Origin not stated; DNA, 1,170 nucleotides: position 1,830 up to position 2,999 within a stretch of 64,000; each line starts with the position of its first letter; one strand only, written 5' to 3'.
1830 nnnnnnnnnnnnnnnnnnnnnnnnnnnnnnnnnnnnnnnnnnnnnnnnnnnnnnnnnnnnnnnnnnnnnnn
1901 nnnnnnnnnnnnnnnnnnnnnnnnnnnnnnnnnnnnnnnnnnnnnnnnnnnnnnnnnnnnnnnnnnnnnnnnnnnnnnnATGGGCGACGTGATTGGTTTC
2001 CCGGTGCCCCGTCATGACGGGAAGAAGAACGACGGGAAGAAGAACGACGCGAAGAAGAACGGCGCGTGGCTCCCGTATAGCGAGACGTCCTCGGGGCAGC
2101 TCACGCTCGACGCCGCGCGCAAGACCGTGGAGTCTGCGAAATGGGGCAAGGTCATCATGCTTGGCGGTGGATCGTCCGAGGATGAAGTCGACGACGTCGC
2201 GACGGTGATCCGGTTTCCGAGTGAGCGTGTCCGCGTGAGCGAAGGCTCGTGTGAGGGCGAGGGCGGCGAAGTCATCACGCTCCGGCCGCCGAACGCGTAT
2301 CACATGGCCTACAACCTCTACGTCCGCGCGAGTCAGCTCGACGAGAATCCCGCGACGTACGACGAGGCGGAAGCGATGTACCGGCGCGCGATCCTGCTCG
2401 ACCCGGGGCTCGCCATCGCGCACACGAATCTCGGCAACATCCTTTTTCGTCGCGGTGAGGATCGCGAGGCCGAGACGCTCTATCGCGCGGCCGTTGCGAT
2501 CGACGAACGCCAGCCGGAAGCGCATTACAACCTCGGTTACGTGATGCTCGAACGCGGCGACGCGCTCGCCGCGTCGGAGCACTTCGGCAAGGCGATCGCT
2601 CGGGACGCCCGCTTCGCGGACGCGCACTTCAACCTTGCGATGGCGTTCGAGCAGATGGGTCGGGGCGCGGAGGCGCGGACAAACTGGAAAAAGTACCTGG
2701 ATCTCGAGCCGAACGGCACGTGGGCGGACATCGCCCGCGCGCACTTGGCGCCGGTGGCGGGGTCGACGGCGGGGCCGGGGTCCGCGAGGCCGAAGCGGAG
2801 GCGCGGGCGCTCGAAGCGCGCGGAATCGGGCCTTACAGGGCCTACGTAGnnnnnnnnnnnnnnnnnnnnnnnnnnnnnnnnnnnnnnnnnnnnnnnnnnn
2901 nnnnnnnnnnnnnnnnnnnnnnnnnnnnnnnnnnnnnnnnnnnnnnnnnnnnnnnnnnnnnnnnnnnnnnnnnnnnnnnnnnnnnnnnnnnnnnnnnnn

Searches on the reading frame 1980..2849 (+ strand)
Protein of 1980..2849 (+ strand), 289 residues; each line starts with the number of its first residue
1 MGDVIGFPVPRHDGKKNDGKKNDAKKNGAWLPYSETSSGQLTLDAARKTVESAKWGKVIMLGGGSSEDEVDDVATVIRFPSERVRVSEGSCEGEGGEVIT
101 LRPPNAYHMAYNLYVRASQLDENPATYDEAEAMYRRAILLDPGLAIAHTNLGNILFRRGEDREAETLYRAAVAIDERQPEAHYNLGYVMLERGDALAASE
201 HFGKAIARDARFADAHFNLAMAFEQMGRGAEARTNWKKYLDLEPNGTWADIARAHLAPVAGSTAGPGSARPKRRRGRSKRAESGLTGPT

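Call 20: search_protein_families(library=pfam, proteins=[window:1980-2849:+], max_evalue=0.01)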
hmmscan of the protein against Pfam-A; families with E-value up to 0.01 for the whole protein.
window:1980-2849:+ (289 aa): 15 families
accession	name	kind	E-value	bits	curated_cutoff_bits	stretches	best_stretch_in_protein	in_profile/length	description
PF13414.12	TPR_11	-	1e-20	73.6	26.8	3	152-191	1-40/42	TPR repeat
PF07719.23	TPR_2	-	4.1e-18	64.4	27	2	145-176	1-32/34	Tetratricopeptide repeat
PF00515.34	TPR_1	-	6.9e-17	60.9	27.8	2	145-176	1-32/34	Tetratricopeptide repeat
PF13431.12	TPR_17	-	5.6e-15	54.7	24.4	2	167-195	1-29/34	Tetratricopeptide repeat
PF13181.12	TPR_8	-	7e-12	45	25.7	0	147-176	3-32/34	Tetratricopeptide repeat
PF14559.12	TPR_19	-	2.4e-11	44.2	25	2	127-182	7-62/68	Tetratricopeptide repeat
PF13432.12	TPR_16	-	3.7e-11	43.7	32.7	2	127-177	13-63/65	Tetratricopeptide repeat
PF13424.12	TPR_12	-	6e-11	42.8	30.1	2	145-207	3-66/77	Tetratricopeptide repeat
PF13428.12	TPR_14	-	2e-10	40.7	23.5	1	149-187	5-43/44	Tetratricopeptide repeat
PF13176.12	TPR_7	-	8.6e-07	29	27.9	0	147-178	1-34/36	Tetratricopeptide repeat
PF13374.12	TPR_10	-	1.3e-06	28.7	27.5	1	149-174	6-31/42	Tetratricopeptide repeat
PF13174.12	TPR_6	-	3.2e-06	27.9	26.3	0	214-245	1-32/33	Tetratricopeptide repeat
PF24575.1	TPR_Slam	-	0.0017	19.2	35.2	0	124-166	60-102/104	Surface lipoprotein assembly modifier, N-terminal TPR repeats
PF13371.12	TPR_9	-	0.0036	17.7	35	0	217-256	33-72/73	Tetratricopeptide repeat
PF07721.20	TPR_4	-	0.005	17.8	27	0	147-169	3-25/26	Tetratricopeptide repeat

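Call 64: find_encoding_contigs(protein=window:1980-2849:+, flank=10000, max_places=1)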
Protein window:1980-2849:+ (289 aa): 19 contigs read that carry it; 1 place shown.
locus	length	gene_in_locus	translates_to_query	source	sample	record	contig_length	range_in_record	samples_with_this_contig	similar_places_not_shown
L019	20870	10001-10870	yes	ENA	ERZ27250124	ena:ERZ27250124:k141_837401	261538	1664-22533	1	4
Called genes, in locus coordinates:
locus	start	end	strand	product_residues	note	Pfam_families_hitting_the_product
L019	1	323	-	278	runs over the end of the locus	PF08401:ArdcN, PF18818:MPTase-PolyVal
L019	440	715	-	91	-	-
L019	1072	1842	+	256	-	-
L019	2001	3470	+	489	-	-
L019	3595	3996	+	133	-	-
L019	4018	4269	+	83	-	-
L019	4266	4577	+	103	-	-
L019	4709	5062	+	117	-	-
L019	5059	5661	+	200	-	PF22653:DUF7007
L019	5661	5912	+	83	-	-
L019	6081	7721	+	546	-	PF13541:ChlI, PF00158:Sigma54_activat (faint), PF01078:Mg_chelatase, PF13335:Mg_chelatase_C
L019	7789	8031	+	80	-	-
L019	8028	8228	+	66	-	-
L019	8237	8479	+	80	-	-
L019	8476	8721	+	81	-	-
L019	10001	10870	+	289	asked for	PF00515:TPR_1 (faint), PF07719:TPR_2 (faint), PF13176:TPR_7 (faint), PF13174:TPR_6 (faint), PF13432:TPR_16 (weak), PF14559:TPR_19 (weak), PF13424:TPR_12 (weak), PF13414:TPR_11, +4 more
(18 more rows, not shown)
